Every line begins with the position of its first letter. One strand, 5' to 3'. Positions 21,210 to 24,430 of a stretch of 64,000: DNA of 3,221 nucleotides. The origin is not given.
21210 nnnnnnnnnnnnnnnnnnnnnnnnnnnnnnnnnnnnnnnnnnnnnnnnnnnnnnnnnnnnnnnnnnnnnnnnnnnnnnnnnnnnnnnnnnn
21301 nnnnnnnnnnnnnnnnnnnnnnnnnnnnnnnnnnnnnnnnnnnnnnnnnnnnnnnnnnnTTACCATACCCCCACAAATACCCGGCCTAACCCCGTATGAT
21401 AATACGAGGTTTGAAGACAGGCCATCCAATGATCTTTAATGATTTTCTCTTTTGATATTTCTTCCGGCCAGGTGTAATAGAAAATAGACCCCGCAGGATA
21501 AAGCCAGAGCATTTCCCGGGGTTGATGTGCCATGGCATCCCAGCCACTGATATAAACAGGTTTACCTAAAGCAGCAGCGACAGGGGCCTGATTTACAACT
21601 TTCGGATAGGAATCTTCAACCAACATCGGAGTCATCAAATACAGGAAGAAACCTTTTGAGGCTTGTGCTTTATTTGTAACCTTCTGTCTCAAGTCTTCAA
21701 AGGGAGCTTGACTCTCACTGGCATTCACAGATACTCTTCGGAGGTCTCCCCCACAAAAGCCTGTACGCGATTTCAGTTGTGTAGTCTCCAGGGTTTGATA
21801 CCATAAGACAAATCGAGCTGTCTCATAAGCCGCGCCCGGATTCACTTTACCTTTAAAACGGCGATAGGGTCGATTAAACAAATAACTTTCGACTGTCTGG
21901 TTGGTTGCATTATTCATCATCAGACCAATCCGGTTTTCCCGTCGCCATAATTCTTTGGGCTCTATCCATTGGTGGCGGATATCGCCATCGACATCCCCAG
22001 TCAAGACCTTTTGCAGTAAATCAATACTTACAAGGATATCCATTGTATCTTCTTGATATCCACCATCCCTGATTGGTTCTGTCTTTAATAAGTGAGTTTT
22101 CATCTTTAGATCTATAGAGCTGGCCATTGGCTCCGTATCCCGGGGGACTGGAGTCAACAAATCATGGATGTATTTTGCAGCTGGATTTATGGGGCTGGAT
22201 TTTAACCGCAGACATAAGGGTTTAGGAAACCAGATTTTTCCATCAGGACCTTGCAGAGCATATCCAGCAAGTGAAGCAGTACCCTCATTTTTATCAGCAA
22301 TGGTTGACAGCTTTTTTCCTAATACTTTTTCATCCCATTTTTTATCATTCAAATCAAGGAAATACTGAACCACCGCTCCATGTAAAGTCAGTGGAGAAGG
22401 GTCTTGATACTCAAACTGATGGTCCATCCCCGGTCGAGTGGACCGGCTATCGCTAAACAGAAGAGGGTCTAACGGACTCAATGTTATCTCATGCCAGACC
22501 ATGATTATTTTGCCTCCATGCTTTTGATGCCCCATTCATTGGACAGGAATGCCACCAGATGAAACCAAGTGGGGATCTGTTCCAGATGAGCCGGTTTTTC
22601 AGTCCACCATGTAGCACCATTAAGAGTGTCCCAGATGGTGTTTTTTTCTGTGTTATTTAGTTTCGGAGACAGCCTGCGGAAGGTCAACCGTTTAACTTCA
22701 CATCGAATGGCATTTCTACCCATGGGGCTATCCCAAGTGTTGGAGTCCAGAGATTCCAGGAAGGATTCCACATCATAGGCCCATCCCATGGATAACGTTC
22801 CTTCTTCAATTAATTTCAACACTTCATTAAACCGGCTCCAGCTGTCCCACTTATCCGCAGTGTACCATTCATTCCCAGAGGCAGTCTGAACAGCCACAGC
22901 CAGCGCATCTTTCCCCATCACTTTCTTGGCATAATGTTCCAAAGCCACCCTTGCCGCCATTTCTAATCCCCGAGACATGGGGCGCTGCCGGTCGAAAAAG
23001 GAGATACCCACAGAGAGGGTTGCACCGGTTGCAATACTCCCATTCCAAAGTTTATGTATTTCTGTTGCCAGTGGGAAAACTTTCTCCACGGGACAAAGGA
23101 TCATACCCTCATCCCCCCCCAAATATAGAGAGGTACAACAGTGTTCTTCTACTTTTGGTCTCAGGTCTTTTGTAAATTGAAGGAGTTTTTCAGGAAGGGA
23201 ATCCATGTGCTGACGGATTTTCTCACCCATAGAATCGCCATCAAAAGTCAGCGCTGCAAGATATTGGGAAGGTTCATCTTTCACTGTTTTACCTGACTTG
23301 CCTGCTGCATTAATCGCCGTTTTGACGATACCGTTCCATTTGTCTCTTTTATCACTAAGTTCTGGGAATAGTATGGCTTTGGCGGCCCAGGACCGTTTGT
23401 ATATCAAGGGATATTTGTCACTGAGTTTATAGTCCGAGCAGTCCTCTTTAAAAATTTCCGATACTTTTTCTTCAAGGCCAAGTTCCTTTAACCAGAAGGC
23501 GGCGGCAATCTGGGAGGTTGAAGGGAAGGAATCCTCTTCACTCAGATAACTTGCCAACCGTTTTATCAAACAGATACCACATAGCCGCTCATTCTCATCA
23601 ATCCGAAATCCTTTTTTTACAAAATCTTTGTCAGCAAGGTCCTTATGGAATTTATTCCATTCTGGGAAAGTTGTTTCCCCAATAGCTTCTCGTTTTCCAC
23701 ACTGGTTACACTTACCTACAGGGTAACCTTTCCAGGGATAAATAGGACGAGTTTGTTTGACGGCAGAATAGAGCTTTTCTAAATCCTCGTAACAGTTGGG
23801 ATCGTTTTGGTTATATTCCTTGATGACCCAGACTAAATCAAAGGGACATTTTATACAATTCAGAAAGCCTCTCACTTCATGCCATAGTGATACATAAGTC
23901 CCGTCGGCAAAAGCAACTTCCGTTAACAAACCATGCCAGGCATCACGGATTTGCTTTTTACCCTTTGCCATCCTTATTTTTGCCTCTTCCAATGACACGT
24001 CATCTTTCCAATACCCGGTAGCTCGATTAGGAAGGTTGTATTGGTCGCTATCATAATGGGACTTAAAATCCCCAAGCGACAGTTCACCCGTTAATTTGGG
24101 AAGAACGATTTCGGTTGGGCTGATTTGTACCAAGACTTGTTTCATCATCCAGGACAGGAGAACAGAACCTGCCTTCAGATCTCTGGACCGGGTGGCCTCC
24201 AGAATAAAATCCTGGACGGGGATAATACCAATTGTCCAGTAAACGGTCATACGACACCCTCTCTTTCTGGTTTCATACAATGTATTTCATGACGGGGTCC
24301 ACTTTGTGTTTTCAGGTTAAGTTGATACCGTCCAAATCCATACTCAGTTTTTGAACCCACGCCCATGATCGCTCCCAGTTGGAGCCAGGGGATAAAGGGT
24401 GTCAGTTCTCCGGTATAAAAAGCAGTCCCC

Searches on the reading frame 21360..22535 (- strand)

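Call 4: search_protein_families(library=pfam, proteins=[window:21360-22535:-], max_evalue=0.1)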
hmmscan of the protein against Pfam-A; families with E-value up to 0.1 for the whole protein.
window:21360-22535:- (391 aa): 1 family
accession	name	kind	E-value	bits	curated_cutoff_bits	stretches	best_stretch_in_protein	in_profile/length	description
PF09700.15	Cas_Cmr3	-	1.9e-37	130.1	21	1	18-391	2-367/367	CRISPR-associated protein (Cas_Cmr3)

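Call 5: search_protein_families(library=ncbifam, proteins=[window:21360-22535:-], max_evalue=0.1)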
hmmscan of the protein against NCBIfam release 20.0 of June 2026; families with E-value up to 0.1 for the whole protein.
window:21360-22535:- (391 aa): 1 family
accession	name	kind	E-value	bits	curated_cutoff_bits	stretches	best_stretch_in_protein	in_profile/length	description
TIGR01888.1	cas_cmr3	equivalog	7.6e-21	74.6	100.4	1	17-391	1-346/346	type III-B CRISPR module-associated protein Cmr3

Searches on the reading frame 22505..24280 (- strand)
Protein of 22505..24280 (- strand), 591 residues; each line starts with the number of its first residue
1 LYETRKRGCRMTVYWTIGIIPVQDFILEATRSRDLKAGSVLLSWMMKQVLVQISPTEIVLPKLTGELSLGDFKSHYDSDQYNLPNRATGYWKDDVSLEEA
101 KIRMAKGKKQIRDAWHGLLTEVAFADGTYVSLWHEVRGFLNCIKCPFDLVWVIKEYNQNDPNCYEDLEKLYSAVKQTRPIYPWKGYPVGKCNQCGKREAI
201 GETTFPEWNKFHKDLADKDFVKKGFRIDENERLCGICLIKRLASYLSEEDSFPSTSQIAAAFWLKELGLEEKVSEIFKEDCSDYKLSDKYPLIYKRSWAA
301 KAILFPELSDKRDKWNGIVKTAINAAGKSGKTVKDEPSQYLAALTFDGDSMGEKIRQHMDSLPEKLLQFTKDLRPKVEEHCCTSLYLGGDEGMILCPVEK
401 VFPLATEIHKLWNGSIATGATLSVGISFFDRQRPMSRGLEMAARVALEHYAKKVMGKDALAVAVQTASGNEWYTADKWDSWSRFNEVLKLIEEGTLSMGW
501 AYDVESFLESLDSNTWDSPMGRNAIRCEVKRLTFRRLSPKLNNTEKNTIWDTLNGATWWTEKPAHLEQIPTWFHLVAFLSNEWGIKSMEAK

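Call 4: search_protein_families(library=pfam, proteins=[window:22505-24280:-], max_evalue=0.1)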
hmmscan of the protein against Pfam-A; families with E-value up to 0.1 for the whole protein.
window:22505-24280:- (591 aa): 2 families
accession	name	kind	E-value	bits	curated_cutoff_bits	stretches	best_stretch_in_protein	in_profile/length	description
PF22335.1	Cas10-Cmr2_palm2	-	1.3e-18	67.8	27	1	340-461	1-133/133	Cas10/Cmr2, second palm domain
PF12469.13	Cmr2_N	-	6.9e-09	36.2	25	1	16-117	3-108/111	CRISPR-associated protein Cmr2, N-terminal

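Call 5: search_protein_families(library=ncbifam, proteins=[window:22505-24280:-], max_evalue=0.1)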
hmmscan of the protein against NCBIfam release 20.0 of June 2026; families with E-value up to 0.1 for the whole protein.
window:22505-24280:- (591 aa): 2 families
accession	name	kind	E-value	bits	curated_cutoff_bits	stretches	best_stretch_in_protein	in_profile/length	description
TIGR02577.1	cas_TM1794_Cmr2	equivalog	2.6e-24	85.9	79.4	2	225-444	272-503/510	type III-B CRISPR-associated protein Cas10/Cmr2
TIGR02578.2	cas_TM1811_Csm1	equivalog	1.4e-09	37.2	170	1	378-574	559-746/753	type III-A CRISPR-associated protein Cas10/Csm1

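Call 6: search_protein_families(library=padloc, proteins=[window:22505-24280:-], max_evalue=1)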
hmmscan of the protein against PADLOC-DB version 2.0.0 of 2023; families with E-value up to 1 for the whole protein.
window:22505-24280:- (591 aa): 18 families
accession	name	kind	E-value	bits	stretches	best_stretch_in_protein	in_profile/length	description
PDLC01422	Cas10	-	3.9e-53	179.3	1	14-536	4-477/519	CAS-III; effector_LS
PDLC01292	Cas10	-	2.2e-49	167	1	15-461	3-387/387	CAS-III; effector_LS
PDLC02054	Cas10b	-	1.3e-31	108.1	2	338-540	275-493/537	-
PDLC01444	Cas10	-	7.4e-27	92.4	1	16-513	126-555/605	CAS-III; effector_LS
PDLC00917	Cas10b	-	6.9e-25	85.9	2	225-444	272-503/510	"CRISPR-associated protein Cas10/Cmr2, subtype III-B"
PDLC02055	Cas10b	-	2.4e-16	57.6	2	338-470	216-359/487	-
PDLC02051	Cas10b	-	2.3e-09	35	2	12-63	2-52/479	-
PDLC01651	Cas10b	-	3.6e-09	35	1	16-70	3-61/113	CAS-III-B; effector_LS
PDLC02052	Cas10b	-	5.3e-09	33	1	418-581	714-866/875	-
PDLC00920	Cas10b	-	6.3e-09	34.3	1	16-118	5-112/116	Cas10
PDLC01293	Cas10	-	2.6e-07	27.9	1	190-452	344-576/577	CAS-III; effector_LS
PDLC01529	Cas10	-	3e-07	28.1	1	384-458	254-329/370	CAS-III; effector_LS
PDLC00919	Cas10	-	2.1e-06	25.2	2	147-371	97-255/414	Cas10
PDLC02059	Cas10g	-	1.2e-05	22.2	1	191-252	328-376/711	-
PDLC01739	Cas10a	-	5.3e-05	19.9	1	370-466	542-635/731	-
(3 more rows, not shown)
